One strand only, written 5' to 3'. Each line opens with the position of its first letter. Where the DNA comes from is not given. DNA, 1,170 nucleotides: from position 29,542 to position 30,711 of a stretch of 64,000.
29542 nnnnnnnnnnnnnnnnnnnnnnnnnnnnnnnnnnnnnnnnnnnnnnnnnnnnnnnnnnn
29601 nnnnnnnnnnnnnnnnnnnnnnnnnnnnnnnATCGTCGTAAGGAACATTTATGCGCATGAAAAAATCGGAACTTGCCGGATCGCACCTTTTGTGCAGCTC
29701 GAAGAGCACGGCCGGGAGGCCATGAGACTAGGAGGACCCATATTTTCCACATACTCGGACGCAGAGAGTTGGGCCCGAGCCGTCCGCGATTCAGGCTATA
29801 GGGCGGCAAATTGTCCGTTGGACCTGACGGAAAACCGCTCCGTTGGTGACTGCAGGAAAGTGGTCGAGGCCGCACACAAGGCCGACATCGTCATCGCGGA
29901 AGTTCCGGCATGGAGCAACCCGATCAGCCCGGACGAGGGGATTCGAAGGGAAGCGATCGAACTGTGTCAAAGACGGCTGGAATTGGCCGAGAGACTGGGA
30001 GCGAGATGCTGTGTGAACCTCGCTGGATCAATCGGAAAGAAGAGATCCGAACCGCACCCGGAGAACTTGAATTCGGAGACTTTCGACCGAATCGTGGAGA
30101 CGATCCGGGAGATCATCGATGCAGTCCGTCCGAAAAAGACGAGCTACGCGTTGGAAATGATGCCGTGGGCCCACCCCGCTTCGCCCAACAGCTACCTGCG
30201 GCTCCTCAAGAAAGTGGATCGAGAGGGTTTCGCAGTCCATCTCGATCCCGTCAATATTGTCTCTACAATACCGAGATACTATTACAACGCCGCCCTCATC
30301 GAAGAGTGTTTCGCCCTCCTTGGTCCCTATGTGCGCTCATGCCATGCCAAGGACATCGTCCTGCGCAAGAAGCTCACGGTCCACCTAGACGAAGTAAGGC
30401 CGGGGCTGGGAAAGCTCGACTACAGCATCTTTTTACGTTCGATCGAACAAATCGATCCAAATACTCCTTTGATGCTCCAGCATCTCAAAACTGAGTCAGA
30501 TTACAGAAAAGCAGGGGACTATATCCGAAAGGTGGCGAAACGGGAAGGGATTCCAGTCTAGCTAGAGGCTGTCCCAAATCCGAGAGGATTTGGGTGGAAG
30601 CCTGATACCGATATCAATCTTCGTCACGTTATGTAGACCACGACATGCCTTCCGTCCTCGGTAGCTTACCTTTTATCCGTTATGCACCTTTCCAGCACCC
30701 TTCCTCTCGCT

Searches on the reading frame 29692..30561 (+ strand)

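Call 61: search_protein_families(library=pfam, proteins=[window:29692-30561:+], max_evalue=0.0001)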
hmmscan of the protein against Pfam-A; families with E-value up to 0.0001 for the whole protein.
window:29692-30561:+ (289 aa): 1 family
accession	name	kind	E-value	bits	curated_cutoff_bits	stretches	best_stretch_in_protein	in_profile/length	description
PF01261.30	AP_endonuc_2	-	2.3e-21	77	31.1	1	29-280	2-248/249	Xylose isomerase-like TIM barrel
